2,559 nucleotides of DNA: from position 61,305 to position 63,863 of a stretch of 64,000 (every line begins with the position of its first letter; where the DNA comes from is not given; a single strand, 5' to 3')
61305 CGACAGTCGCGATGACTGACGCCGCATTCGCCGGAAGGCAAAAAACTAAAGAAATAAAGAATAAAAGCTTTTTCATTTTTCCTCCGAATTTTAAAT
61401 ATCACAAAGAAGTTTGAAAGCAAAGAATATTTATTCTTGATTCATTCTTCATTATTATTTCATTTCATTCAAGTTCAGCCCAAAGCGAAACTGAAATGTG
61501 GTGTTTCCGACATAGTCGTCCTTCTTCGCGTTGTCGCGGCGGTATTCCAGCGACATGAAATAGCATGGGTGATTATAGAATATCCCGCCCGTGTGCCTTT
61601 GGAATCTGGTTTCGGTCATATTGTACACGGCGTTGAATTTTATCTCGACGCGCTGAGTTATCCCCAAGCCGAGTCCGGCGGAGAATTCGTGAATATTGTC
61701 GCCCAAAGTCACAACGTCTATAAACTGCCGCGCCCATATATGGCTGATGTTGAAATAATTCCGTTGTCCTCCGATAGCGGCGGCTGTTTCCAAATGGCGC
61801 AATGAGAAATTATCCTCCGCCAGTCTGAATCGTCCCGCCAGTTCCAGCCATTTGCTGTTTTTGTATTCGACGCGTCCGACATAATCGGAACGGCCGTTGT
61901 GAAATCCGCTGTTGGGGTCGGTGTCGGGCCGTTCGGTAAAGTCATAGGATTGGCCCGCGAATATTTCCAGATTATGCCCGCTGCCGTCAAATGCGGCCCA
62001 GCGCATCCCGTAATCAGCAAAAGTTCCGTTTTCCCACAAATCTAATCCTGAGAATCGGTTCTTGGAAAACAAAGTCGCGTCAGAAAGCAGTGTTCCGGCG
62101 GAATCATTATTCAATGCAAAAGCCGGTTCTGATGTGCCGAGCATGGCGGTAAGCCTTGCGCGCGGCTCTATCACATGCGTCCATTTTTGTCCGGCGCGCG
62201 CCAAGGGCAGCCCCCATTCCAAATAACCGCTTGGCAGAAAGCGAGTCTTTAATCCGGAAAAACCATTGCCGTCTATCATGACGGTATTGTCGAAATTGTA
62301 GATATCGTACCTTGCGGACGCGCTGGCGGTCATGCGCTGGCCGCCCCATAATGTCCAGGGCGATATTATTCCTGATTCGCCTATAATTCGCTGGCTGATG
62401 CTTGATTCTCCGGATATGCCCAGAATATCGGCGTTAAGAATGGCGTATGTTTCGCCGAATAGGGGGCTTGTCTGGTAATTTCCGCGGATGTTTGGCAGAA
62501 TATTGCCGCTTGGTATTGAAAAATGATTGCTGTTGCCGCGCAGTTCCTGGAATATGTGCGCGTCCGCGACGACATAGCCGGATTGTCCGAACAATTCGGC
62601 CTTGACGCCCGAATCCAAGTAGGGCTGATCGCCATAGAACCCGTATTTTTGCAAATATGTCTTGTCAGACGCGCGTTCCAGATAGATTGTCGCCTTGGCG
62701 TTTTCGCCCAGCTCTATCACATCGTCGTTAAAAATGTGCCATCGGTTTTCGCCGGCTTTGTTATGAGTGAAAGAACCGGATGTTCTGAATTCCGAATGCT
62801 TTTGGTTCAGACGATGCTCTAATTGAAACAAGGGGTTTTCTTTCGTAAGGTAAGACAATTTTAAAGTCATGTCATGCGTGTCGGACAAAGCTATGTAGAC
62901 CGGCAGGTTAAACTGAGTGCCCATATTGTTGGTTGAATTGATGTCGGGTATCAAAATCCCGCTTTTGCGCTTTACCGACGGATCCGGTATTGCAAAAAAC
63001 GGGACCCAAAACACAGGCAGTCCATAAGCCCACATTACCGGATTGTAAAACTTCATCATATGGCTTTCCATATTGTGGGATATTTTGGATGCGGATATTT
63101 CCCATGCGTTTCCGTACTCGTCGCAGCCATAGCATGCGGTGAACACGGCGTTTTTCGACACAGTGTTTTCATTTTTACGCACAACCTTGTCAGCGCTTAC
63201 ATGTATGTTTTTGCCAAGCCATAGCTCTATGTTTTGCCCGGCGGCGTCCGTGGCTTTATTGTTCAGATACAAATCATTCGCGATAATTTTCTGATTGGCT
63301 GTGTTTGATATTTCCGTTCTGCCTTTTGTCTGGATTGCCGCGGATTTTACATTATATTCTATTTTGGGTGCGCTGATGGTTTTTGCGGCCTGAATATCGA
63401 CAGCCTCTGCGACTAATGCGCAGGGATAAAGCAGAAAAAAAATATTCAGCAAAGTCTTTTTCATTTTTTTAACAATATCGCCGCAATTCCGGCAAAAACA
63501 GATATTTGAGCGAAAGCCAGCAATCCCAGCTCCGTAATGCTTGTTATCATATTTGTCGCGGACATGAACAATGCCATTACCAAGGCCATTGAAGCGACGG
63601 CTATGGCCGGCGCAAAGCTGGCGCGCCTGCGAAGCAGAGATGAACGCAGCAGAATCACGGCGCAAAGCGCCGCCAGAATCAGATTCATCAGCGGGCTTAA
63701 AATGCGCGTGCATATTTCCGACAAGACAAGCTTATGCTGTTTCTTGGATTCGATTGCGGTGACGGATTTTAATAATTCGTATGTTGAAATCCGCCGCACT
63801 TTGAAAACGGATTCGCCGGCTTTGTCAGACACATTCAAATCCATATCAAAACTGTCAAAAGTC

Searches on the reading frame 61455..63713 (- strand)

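Call 60: search_protein_families(library=pfam, proteins=[window:61455-63713:-], max_evalue=0.00001)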
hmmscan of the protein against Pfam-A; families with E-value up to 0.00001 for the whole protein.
window:61455-63713:- (752 aa): 2 families
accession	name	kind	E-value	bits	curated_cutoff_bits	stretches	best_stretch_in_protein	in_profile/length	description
PF04453.20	LptD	-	1.9e-41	143.1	22.4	1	323-666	2-360/384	LPS transport system D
PF19838.5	LptD_2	-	9.6e-06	25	22.5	0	231-299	12-83/464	LptD protein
